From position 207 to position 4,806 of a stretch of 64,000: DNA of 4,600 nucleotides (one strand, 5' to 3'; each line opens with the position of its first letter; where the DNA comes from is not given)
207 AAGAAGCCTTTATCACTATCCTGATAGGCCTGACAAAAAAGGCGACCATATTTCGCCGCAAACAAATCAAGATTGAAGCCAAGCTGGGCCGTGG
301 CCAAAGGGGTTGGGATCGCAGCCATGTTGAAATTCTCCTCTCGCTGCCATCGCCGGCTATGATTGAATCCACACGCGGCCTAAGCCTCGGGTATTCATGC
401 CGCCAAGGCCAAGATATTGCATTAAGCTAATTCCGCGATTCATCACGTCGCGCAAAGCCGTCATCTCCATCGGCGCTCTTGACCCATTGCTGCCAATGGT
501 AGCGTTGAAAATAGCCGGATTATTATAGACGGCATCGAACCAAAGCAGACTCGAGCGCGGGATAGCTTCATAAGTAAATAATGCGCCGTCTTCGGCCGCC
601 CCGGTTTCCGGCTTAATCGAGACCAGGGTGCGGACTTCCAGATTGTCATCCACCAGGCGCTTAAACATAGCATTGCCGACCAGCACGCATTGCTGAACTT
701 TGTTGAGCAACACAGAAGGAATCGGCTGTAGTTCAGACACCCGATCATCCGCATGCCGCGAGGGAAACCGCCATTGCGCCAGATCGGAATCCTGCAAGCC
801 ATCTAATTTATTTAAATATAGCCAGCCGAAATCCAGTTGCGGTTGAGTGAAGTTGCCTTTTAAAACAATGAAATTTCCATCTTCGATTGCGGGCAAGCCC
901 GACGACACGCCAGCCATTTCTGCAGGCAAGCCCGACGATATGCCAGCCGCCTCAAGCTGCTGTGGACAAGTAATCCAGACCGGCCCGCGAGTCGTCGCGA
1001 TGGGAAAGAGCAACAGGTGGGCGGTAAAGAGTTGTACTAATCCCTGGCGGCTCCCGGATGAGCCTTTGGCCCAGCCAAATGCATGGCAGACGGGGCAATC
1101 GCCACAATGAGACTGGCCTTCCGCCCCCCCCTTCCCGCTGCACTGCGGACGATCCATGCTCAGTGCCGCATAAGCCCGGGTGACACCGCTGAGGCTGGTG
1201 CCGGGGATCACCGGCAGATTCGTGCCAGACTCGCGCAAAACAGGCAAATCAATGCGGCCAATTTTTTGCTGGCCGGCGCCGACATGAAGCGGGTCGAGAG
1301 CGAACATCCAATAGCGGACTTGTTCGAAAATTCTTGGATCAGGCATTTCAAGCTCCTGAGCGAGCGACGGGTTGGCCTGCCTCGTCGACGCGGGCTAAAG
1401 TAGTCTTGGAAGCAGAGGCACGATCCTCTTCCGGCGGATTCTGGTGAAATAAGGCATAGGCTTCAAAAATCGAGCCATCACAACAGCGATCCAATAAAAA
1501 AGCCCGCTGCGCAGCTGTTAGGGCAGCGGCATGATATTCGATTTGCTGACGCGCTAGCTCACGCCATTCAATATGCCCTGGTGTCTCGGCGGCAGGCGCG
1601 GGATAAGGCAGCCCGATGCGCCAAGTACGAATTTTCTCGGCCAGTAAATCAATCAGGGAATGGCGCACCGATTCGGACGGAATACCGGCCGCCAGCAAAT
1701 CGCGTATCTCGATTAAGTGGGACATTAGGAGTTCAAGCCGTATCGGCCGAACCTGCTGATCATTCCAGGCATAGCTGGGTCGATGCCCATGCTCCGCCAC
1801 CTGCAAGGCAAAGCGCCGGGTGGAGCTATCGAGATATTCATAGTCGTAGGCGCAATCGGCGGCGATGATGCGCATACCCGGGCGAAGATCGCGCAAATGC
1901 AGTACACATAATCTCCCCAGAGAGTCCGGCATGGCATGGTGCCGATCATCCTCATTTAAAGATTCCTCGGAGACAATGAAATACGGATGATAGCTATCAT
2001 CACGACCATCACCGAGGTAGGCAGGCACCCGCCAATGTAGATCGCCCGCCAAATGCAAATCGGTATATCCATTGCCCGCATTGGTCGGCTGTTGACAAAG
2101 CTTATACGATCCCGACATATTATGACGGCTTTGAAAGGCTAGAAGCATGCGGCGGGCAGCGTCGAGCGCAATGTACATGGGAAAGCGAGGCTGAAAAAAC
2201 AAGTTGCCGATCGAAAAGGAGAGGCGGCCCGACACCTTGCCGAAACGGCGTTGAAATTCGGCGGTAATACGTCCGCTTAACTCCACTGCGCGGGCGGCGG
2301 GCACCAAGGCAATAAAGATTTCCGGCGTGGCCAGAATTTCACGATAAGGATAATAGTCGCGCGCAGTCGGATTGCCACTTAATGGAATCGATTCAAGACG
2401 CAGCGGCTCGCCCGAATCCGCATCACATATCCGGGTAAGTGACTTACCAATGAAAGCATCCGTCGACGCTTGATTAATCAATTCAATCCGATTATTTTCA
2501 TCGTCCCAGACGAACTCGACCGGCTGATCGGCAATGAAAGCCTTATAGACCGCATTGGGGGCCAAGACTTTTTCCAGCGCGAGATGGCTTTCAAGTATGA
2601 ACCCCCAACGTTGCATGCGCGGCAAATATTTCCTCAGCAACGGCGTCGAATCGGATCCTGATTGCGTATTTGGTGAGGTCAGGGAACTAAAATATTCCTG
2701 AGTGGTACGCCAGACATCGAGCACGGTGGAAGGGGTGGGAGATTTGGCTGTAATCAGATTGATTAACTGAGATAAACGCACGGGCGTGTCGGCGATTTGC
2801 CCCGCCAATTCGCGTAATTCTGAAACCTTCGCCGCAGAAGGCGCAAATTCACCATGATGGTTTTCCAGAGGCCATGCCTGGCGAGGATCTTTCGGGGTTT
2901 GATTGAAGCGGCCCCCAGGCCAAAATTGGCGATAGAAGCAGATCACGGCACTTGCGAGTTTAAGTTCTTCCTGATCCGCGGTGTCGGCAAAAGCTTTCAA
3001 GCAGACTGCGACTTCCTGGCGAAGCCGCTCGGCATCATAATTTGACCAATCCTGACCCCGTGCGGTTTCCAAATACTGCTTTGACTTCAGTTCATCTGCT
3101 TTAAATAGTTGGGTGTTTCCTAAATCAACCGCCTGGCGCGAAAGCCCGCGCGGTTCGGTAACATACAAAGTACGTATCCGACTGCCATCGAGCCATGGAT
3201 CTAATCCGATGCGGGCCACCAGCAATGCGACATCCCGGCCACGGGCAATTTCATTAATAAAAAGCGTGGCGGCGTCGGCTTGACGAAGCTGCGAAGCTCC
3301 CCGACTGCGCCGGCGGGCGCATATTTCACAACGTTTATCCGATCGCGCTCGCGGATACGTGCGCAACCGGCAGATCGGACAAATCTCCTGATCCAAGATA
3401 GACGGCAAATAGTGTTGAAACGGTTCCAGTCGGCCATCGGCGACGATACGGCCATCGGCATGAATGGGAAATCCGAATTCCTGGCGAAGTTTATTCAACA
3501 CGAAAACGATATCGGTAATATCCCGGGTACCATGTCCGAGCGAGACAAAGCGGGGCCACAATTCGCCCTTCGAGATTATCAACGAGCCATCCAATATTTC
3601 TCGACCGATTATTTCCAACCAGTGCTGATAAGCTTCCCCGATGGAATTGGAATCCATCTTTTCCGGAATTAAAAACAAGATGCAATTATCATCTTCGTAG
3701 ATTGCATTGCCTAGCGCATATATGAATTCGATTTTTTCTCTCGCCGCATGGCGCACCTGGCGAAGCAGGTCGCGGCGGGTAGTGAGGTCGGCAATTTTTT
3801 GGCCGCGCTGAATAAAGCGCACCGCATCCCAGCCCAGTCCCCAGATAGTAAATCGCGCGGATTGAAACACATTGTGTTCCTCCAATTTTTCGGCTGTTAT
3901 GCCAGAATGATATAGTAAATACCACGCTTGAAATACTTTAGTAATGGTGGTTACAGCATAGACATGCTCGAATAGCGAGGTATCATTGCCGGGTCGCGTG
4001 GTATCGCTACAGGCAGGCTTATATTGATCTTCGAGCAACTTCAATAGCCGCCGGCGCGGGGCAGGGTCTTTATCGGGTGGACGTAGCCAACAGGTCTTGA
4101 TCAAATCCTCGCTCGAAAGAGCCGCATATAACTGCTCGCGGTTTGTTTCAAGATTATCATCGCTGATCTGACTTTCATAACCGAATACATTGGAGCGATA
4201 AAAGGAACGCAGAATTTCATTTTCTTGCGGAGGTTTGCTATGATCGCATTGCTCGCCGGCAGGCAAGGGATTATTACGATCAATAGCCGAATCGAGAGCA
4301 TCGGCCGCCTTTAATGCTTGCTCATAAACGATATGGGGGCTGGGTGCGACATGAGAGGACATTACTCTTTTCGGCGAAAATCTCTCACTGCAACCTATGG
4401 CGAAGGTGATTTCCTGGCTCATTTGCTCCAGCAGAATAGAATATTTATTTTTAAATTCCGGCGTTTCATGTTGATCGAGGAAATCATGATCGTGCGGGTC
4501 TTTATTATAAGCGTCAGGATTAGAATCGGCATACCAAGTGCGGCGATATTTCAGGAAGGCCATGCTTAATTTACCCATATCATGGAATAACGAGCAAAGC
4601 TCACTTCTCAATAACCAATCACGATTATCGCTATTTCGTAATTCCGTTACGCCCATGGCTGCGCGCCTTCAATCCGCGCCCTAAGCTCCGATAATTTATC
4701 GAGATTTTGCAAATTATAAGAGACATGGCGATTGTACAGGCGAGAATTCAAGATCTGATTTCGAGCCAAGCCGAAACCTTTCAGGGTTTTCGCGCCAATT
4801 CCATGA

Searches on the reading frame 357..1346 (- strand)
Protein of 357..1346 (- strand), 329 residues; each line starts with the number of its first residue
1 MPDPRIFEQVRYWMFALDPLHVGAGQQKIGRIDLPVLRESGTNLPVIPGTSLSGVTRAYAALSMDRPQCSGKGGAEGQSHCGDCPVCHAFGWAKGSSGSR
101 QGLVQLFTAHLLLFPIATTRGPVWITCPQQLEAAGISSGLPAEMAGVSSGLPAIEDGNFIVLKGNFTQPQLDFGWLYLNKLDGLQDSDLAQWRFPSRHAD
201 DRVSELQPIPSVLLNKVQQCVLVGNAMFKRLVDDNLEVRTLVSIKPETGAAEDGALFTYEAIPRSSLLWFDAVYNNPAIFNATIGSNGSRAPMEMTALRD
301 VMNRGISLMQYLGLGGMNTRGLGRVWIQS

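Call 5: search_protein_families(library=pfam, proteins=[window:357-1346:-], max_evalue=0.1)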
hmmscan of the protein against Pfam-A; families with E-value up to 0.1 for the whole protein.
window:357-1346:- (329 aa): 3 families
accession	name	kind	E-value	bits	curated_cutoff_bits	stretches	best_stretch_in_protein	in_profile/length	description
PF03787.20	RAMPs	-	5.9e-15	56.7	22.1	1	17-325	5-188/189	RAMP superfamily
PF18320.6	Csc2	-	0.034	13.8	25.5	1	66-104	82-119/298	Csc2 Crispr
PF15777.11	Anti-TRAP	-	0.049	14.1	32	1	65-100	12-49/59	Tryptophan RNA-binding attenuator protein inhibitory protein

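Call 6: search_protein_families(library=padloc, proteins=[window:357-1346:-], max_evalue=0.1)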
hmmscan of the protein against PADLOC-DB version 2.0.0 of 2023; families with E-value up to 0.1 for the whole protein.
window:357-1346:- (329 aa): 28 families (the best 25 are shown)
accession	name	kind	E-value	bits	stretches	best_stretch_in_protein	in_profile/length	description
PDLC01441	Cmr4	-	3.7e-42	142.8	1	9-328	2-242/245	"CAS-III-B,CAS-III-C; effector_G7"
PDLC00981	Cmr4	-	2.5e-33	114.2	1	12-326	3-283/283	CRISPR type III-B/RAMP module RAMP protein Cmr4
PDLC01295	Cmr4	-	5.3e-32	110.1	1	12-326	3-256/256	"CAS-III-B,CAS-III-C; effector_G7"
PDLC00982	Cmr4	-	2.7e-30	104.1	2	12-133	3-112/281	Cmr4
PDLC01017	Csm3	-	6.9e-15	53.5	2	19-101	20-106/257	Csm3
PDLC01014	Csm3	-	9.1e-15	53.3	1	19-95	15-91/203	CRISPR type III-A/MTUBE-associated RAMP protein Csm3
PDLC01442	Csm3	-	9.5e-15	53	2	19-95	19-93/208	"CAS-III-A,CAS-III-D; effector_G7"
PDLC01297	Csm3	-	6e-14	50.4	1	19-95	14-84/198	"CAS-III-A,CAS-III-D; effector_G7"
PDLC01016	Csm3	-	6.1e-12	44.3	1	16-325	5-188/189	Csm3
PDLC01296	Csm3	-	4.6e-11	41.1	2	234-327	108-186/192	"CAS-III-A,CAS-III-D; effector_G7"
PDLC02111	Cas7_IIId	-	4.8e-09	33.6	2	17-60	19-59/417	-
PDLC01339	Csm3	-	1.4e-08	34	1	17-91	2-60/163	"CAS-III-A,CAS-III-D; effector_G7"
PDLC01015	Csm3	-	1.9e-08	33.7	1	18-91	2-72/178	Csm3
PDLC02115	Cas7_IIId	-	1.4e-07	29.1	2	13-69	9-63/486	-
PDLC01613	Csm3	-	1.8e-07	30.2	1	16-325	4-176/177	"CAS-III-A,CAS-III-D; effector_G7"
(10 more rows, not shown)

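Call 7: search_protein_families(library=ncbifam, proteins=[window:357-1346:-], max_evalue=0.1)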
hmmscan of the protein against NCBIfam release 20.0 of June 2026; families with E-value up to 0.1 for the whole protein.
window:357-1346:- (329 aa): 4 families
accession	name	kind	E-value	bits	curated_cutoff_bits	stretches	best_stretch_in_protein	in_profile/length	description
TIGR02580.1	cas_RAMP_Cmr4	equivalog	9.5e-33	114.2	87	1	12-326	3-283/283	type III-B CRISPR module RAMP protein Cmr4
TIGR02582.1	cas7_TM1809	equivalog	3.4e-14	53.3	90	1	19-95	15-91/203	type III-A CRISPR-associated RAMP protein Csm3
TIGR02581.1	cas_cyan_RAMP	equivalog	3.5e-09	36.6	108.05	2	233-327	130-210/216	type III CRISPR-associated RAMP protein Csx7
TIGR01898.1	cas_TM1791_cmr6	equivalog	0.0024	18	51.1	1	19-66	8-53/195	type III-B CRISPR module RAMP protein Cmr6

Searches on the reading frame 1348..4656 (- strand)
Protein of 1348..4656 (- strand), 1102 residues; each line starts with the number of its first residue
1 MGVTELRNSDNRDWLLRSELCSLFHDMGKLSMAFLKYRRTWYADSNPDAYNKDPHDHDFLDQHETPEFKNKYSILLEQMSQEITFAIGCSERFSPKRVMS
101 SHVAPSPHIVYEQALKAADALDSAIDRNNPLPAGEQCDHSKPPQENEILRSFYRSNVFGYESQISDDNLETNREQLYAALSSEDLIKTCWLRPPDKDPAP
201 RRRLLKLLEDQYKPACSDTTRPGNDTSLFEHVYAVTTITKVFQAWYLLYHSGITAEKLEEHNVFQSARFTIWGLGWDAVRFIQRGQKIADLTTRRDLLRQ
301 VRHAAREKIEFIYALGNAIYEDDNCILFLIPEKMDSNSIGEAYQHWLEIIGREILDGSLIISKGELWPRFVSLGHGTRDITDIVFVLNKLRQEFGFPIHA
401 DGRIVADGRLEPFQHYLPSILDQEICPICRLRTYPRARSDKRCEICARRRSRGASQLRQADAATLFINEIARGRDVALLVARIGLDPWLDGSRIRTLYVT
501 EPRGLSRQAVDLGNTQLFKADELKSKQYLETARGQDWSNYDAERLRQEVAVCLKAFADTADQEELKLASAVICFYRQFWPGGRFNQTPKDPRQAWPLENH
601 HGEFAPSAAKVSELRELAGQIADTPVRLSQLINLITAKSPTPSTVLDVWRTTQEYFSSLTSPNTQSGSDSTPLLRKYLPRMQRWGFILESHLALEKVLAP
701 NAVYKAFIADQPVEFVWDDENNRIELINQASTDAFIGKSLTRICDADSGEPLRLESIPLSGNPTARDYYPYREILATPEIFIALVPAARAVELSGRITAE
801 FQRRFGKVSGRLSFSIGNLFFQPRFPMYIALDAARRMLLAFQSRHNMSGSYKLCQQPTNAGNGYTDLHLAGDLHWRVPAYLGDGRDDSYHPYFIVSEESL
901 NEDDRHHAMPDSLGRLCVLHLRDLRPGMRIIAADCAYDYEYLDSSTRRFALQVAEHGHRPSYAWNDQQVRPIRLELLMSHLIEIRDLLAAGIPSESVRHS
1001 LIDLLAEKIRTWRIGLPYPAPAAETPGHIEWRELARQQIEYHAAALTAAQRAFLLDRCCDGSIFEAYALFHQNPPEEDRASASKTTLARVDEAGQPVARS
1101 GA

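Call 5: search_protein_families(library=pfam, proteins=[window:1348-4656:-], max_evalue=0.1)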
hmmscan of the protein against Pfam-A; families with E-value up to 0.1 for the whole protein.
window:1348-4656:- (1102 aa): 1 family
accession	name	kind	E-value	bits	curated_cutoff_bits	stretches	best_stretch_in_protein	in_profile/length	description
PF22335.1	Cas10-Cmr2_palm2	-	0.0013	19.3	27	1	782-839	63-120/133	Cas10/Cmr2, second palm domain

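Call 6: search_protein_families(library=padloc, proteins=[window:1348-4656:-], max_evalue=0.1)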
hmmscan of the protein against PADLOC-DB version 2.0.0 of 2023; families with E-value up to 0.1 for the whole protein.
window:1348-4656:- (1102 aa): 7 families
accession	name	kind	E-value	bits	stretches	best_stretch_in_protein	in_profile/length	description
PDLC01314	Cas10c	-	1.6e-96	322.5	1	10-1013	9-736/785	CAS-III-C; effector_LS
PDLC00918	Cas10c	-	4.7e-52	174.9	2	153-658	130-553/953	Cas10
PDLC01292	Cas10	-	0.00017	19.2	1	782-838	320-376/387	CAS-III; effector_LS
PDLC01293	Cas10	-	0.001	16.1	0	21-240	4-181/577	CAS-III; effector_LS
PDLC00916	Cas10a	-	0.0019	15.1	0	790-834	599-641/650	"CRISPR-associated protein Cas10/Csm1, subtype III-A/MTUBE"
PDLC00940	Cas3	-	0.029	12.5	1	13-59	28-70/178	CRISPR-associated endonuclease Cas3-HD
PDLC01422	Cas10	-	0.052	10.6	1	782-838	334-392/519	CAS-III; effector_LS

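Call 7: search_protein_families(library=ncbifam, proteins=[window:1348-4656:-], max_evalue=0.1)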
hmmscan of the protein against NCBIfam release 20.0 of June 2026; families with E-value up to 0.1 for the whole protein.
window:1348-4656:- (1102 aa): 1 family
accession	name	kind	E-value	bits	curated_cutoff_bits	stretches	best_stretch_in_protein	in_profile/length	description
TIGR02682.1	cas_csx11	equivalog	2.6e-73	247.8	248.95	3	754-1014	703-950/1007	CRISPR-associated protein Csx11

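Call 61: search_dna_similar(query=window:1348-4656:-, collection=plasmids, mode=protein, max_evalue=1e-10, max_rows=40)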
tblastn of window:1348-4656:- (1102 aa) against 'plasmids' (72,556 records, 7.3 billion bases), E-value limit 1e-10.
Records with a match: 2; places in all: 2; records where one place covers at least 80% of the query: 0.
Best place of each record, by identity: <60% 2.
By first word of the organism name: Sphaerospermopsis 1; Anabaena 1.
By predicted mobility (MOB-suite, as given by PLSDB): conjugative 2.
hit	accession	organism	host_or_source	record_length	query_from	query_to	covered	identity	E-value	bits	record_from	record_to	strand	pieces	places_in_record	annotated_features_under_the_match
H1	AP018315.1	Sphaerospermopsis kisseleviana NIES-73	-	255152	9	500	45%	25.1%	1e-16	94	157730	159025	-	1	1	hypothetical protein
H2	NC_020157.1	Anabaena cylindrica PCC 7122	water, most likely pond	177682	9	500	45%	25.0%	7e-16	91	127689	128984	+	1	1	CRISPR-associated protein Csx11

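Call 62: get_annotated_region(hit=H2, flank=12000)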
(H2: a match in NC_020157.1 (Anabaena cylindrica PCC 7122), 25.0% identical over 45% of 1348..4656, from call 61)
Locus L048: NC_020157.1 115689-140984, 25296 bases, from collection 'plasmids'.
description: Anabaena cylindrica PCC 7122 plasmid pANACY.02, complete sequence
organism: Anabaena cylindrica PCC 7122 (NCBI taxid 272123)
taxonomy: Bacteria; Cyanobacteriota; Cyanophyceae; Nostocales; Nostocaceae; Anabaena; Anabaena cylindrica; Anabaena cylindrica PCC 7122
host: -; source: water, most likely pond; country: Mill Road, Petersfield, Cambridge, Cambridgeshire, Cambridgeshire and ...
typing (MOB-suite, as given by PLSDB): conjugative; replicon rep_cluster_1696; relaxase MOBP; mating-pair formation MPF_T
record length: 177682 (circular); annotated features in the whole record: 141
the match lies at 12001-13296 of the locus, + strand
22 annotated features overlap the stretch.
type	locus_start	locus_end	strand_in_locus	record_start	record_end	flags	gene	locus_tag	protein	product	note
CDS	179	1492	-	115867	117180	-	-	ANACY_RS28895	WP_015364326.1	DNA polymerase III subunit gamma/tau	-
CDS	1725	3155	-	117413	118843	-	dnaN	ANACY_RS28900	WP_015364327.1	DNA polymerase III subunit beta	GO:0006260 - DNA replication [Evidence IEA]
CDS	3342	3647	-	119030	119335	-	-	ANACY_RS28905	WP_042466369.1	hypothetical protein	-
CDS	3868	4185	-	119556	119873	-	-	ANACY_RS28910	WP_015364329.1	hypothetical protein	-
CDS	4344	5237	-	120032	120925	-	-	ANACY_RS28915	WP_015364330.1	ThiF family adenylyltransferase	-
CDS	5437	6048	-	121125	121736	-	-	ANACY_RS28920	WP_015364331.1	Mov34/MPN/PAD-1 family protein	-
CDS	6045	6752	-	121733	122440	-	-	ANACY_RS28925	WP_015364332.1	prokaryotic E2 ligase family D protein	-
CDS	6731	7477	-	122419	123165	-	-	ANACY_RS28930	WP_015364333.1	hypothetical protein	-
CDS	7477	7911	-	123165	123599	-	-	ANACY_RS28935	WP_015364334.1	hypothetical protein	-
CDS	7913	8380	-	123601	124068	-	-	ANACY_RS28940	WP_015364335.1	hypothetical protein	-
CDS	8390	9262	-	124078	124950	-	-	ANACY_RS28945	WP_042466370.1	bifunctional DNA primase/polymerase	-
CDS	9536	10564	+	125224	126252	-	cmr1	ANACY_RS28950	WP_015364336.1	type III-B CRISPR module RAMP protein Cmr1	GO:0043571 - maintenance of CRISPR repeat elements [Evidence IEA]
CDS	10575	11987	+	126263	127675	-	-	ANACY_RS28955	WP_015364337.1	RAMP superfamily CRISPR-associated protein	-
CDS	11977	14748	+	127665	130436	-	-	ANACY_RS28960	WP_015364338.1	CRISPR-associated protein Csx11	GO:0043571 - maintenance of CRISPR repeat elements [Evidence IEA]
CDS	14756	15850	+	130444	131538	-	cmr4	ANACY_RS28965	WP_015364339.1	type III-B CRISPR module RAMP protein Cmr4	GO:0043571 - maintenance of CRISPR repeat elements [Evidence IEA]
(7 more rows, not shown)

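Call 74: find_related_loci(query=A5, collection=viral_contigs, flank=10000)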
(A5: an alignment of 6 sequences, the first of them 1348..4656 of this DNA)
Query A5 (1102 aa) in viral_contigs; peptide patterns used: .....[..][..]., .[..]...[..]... (x = any residue, [..] = any of these).
36 stretches matched a pattern, but none encodes a relative of the query by tblastn (E <= 1e-3).

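Call 83: find_homologous_proteins(query=window:1348-4656:-, max_evalue=1e-20)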
Query window:1348-4656:- (1102 aa): 37 proteins with E <= 1e-20 among 8000 candidates.
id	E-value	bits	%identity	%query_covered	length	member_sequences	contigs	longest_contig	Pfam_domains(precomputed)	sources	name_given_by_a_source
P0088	0.0e+0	2567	100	100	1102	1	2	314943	-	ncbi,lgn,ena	-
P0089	4.1e-185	635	36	97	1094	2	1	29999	-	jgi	jgi:hypothetical protein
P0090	4.5e-180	619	36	97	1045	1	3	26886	-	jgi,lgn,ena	-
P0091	1.1e-175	604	36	98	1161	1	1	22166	-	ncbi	-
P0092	7.4e-153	529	35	94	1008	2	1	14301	-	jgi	-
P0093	3.9e-147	510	35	97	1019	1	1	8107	-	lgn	-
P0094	2.5e-145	504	32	97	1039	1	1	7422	-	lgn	-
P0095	4.8e-142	493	33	96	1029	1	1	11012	-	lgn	-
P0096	8.2e-124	432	31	97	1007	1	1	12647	-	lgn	-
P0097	8.1e-123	429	32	87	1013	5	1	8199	-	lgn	-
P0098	5.0e-120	420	31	96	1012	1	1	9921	-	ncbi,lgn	-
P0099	2.0e-119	418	30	96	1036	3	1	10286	-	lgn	-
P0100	4.0e-119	417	30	96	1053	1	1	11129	-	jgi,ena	-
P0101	3.7e-118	414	32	97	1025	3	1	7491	-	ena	-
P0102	5.4e-118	413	30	94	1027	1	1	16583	-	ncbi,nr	ncbi:MAG: CRISPR-associated protein Csx11 [Deltaproteobacteria bacterium]|nr:CRISPR-associated prote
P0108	2.6e-109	384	29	96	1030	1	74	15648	-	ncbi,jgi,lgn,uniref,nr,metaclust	ncbi:CRISPR-associated protein Csx11 [uncultured Candidatus Kuenenia sp.]|uniref:CRISPR-associated p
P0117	7.0e-89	317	28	93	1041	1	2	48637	-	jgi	jgi:hypothetical protein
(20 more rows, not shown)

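Call 84: find_encoding_contigs(protein=P0108, flank=10000, max_places=3)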
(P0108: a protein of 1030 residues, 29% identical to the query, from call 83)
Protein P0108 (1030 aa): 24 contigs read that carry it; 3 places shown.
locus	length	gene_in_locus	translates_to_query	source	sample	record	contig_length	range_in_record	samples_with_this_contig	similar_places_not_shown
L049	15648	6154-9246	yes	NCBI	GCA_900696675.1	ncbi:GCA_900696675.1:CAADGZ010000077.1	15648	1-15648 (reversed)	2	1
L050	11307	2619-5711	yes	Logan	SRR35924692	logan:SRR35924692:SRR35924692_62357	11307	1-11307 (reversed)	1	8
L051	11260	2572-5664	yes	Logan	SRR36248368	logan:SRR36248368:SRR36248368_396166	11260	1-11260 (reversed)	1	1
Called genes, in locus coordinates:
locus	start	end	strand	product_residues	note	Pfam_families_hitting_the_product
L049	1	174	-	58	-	?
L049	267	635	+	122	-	PF13517:FG-GAP_3 (weak), PF07593:UnbV_ASPIC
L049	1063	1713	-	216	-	PF00814:TsaD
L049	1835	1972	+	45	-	-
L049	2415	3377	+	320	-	PF27225:AF_1859_N, PF10040:CRISPR_Cas6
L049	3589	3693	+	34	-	-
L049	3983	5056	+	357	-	PF03787:RAMPs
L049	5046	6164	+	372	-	PF03787:RAMPs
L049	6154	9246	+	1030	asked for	-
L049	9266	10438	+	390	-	PF03787:RAMPs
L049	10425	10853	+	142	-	-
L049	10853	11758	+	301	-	-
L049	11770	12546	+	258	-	-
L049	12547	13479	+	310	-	PF00078:RVT_1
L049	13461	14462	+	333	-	PF01867:Cas_Cas1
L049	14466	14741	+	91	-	PF09827:CRISPR_Cas2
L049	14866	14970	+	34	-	-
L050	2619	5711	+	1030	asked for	-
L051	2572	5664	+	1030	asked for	-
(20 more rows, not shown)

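Call 85: find_encoding_contigs(protein=P0117, flank=10000, max_places=2)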
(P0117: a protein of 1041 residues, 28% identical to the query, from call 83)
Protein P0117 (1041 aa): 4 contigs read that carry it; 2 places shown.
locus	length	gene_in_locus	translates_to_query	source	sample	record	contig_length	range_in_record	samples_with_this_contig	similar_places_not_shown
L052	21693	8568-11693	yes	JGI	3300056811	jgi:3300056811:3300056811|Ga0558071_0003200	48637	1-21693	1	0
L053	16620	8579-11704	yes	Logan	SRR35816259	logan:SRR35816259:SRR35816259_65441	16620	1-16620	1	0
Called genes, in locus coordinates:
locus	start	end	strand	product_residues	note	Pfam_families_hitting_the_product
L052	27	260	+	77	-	PF09360:zf-CDGSH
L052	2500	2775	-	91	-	PF09827:CRISPR_Cas2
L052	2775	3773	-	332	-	PF01867:Cas_Cas1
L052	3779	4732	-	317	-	PF00078:RVT_1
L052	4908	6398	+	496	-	-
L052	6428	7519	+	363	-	PF03787:RAMPs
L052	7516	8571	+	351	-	PF03787:RAMPs (weak)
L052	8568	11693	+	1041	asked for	-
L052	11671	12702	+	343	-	PF03787:RAMPs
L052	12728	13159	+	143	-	-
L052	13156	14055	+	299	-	-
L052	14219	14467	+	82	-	PF04255:DUF433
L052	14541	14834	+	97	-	PF18480:DUF5615 (weak)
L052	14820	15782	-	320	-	PF27225:AF_1859_N, PF10040:CRISPR_Cas6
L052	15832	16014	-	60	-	-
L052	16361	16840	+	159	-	-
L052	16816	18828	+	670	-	PF01011:PQQ (faint), PF13360:PQQ_2 (weak)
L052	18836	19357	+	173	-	PF05163:DinB (weak), PF12867:DinB_2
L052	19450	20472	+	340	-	PF02424:ApbE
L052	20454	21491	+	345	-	PF01208:URO-D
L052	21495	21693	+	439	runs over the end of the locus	PF01266:DAO (weak), PF01593:Amino_oxidase, PF13450:NAD_binding_8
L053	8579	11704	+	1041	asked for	-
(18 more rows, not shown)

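Call 87: search_protein_families(library=pfam, proteins=[L052:4908-6398:+], max_evalue=0.05)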
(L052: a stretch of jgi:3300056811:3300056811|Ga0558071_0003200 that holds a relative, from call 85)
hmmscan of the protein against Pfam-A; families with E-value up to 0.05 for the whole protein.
L052:4908-6398:+ (496 aa): 0 families

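Call 92: search_protein_families(library=padloc, proteins=[L049:11770-12546:+, L052:4908-6398:+], max_evalue=0.01)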
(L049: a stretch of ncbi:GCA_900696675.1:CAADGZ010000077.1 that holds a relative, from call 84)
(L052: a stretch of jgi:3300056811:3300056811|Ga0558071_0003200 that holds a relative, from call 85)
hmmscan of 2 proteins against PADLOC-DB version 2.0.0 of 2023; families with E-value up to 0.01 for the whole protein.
L049:11770-12546:+ (258 aa): 0 families

L052:4908-6398:+ (496 aa): 0 families
